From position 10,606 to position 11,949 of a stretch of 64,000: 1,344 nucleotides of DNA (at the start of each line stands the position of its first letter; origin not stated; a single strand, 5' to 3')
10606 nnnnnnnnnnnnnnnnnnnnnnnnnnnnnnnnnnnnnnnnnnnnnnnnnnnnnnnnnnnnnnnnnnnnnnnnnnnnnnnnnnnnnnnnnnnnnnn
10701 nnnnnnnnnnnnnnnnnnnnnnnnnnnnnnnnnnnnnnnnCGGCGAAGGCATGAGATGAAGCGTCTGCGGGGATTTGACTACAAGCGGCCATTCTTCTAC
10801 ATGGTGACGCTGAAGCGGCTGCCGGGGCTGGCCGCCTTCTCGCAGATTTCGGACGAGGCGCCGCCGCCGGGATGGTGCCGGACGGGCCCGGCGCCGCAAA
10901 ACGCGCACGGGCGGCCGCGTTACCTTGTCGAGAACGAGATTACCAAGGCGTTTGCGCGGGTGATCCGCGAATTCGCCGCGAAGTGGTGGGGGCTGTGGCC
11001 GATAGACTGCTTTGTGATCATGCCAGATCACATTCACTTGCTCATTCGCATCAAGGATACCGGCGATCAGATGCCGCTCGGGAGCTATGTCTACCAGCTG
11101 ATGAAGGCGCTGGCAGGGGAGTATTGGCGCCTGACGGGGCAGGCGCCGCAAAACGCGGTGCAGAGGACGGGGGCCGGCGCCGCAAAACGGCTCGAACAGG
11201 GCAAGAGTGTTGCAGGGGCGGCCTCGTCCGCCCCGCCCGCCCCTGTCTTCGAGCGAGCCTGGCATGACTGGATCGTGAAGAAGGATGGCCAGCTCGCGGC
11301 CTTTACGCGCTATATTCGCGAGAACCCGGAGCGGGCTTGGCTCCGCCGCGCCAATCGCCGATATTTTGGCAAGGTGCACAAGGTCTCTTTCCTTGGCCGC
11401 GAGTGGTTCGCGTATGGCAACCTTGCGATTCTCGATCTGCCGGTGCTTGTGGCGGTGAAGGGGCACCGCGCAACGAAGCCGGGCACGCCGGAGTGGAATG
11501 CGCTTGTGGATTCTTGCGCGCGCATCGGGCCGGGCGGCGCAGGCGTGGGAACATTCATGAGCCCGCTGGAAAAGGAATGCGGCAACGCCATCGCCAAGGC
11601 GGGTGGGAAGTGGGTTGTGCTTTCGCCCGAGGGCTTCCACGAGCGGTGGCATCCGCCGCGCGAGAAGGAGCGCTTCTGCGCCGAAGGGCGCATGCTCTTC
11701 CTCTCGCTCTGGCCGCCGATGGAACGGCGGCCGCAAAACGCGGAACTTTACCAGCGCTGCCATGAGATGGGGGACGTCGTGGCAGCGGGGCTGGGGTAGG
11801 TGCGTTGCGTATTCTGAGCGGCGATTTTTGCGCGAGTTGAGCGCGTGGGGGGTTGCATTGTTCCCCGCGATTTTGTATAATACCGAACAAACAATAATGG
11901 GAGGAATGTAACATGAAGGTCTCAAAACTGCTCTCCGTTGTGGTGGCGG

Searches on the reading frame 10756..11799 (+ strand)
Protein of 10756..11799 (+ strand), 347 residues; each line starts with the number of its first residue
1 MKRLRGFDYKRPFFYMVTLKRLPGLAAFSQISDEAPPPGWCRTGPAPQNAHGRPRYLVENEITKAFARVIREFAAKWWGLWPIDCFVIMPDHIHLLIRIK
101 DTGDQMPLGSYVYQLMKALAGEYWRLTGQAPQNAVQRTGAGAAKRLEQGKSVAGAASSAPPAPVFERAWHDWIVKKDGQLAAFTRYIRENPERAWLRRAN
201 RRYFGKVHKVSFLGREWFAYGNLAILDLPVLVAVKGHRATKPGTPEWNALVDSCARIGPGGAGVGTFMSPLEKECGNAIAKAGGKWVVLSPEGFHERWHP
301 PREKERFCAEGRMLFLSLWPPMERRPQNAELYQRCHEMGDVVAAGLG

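Call 83: search_protein_families(library=pfam, proteins=[window:10756-11799:+], max_evalue=0.01)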
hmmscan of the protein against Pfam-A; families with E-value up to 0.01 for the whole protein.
window:10756-11799:+ (347 aa): 1 family
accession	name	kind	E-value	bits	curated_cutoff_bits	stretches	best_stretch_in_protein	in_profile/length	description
PF01797.21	Y1_Tnp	-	0.0044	17.6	23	1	57-102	19-62/121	Transposase IS200 like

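Call 85: search_protein_families(library=ncbifam, proteins=[window:10756-11799:+], max_evalue=1)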
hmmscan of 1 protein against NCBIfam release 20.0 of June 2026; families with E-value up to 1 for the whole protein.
window:10756-11799:+ (347 aa): 2 families
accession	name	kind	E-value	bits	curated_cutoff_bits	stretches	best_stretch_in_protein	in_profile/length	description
NF047646.1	REP_Tyr_transpos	equivalog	8.8e-09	35.4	80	1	52-198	20-138/146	REP-associated tyrosine transposase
NF033573.1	transpos_IS200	equivalog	0.074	13.3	55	1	57-100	25-66/126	IS200/IS605 family transposase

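Call 86: search_solved_structures(query=window:10756-11799:+, max_evalue=1, show_alignments=2)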
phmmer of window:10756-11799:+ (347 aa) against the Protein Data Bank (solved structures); distinct sequences matched with E-value up to 1: 0.

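Call 100: search_protein_representatives(protein=window:10756-11796:+)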
Query: 347 residues. Proteins with E-value up to 0.001 (for the whole library): 1058; up to 1e-10: 513; up to 1e-30: 72. The best 150 are listed.
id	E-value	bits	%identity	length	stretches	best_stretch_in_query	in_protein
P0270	1.9e-183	626.0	97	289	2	1-161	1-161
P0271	2.0e-121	421.9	88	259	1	144-346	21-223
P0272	2.4e-117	408.4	79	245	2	162-346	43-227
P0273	5.9e-113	394.0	59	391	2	137-346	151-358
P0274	1.1e-101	356.9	54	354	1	3-346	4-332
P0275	3.6e-101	355.2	55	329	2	157-344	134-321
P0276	9.1e-91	321.0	55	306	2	161-346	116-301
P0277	1.8e-86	306.9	56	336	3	54-295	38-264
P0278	2.7e-86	306.2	55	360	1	1-300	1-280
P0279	2.9e-84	299.6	82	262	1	158-313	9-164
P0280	6.4e-84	298.4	62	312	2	86-312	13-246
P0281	9.6e-77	274.8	81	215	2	253-346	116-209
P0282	9.7e-77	274.8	61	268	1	155-346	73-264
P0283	8.7e-75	268.4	53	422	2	111-347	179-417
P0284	2.1e-74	267.2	49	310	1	1-344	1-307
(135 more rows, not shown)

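Call 101: predict_structure(protein=window:10756-11796:+)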
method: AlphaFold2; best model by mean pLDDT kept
length: 347 residues; sequences in the alignment: 1
mean_pLDDT: 47.6   pTM: 0.37
mean pLDDT of the five models: 47.6, 40.2, 40.2, 39.0, 34.9
residues with pLDDT >= 90: 0; 70-90: 31; 50-70: 139; < 50: 177
segments of 3 or more residues with pLDDT < 50: 1-14, 43-45, 101-106, 131-239, 289-299, 310-328, 335-347
pLDDT, mean of each block of 10 residues (from residue 1): 26 50 53 61 52 58 77 69 64 58 49 66 66 32 29 29 31 28 35 32 27 24 31 46 69 60 57 68 58 42 53 39 46 46 26
secondary structure, 60 per line:
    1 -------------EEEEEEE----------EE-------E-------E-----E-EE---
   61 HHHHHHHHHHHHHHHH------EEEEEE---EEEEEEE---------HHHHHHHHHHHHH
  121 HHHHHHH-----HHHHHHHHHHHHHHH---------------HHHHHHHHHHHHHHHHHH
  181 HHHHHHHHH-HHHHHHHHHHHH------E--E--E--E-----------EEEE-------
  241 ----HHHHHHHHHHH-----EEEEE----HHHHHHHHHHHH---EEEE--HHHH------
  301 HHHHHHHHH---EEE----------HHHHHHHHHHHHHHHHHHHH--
elements in order: E14-20 H61-76 E83-88 E92-98 H108-127 H133-147 H163-189 H191-202 E230-233 H245-255 E261-265 H270-281 E285-288 H291-294 H301-309 E313-315 H326-345

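Call 103: search_protein_families(library=ncbifam, alignment_id=A5, max_evalue=0.001)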
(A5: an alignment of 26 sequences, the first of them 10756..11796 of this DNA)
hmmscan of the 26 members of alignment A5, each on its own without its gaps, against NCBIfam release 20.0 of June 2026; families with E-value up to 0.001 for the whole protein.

A. member 1, window:10756-11796:+ (347 aa): 1 family
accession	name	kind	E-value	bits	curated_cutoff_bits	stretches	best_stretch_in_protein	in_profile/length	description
NF047646.1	REP_Tyr_transpos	equivalog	8.8e-09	35.4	80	1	52-198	20-138/146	REP-associated tyrosine transposase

B. families by the number of members that match (of 26 scanned): 2 families
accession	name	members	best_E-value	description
NF047646.1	REP_Tyr_transpos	25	6.4e-11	REP-associated tyrosine transposase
NF033573.1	transpos_IS200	2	0.00086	IS200/IS605 family transposase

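Call 104: search_solved_structures(query=A5, max_evalue=0.1, show_alignments=1)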
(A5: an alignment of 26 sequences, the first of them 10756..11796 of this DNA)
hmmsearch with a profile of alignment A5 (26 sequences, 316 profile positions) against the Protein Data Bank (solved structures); distinct sequences matched with E-value up to 0.1: 7.
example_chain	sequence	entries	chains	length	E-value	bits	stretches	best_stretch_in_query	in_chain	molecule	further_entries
2xo6_A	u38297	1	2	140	5.9e-05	25.1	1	38-112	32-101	TRANSPOSASE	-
2xm3_A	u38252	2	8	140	6.1e-05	25.1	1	38-114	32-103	TRANSPOSASE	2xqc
2xma_A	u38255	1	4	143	6.3e-05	25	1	38-114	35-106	TRANSPOSASE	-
3uqz_A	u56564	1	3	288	0.00018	23.5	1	176-282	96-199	DNA processing protein DprA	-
2f4f_A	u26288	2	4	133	0.0012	20.8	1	29-97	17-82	Transposase, putative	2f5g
2ec2_A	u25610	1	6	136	0.0044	19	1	37-104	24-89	136aa long hypothetical transposase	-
2fyx_A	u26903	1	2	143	0.0078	18.2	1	37-147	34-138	transposase, putative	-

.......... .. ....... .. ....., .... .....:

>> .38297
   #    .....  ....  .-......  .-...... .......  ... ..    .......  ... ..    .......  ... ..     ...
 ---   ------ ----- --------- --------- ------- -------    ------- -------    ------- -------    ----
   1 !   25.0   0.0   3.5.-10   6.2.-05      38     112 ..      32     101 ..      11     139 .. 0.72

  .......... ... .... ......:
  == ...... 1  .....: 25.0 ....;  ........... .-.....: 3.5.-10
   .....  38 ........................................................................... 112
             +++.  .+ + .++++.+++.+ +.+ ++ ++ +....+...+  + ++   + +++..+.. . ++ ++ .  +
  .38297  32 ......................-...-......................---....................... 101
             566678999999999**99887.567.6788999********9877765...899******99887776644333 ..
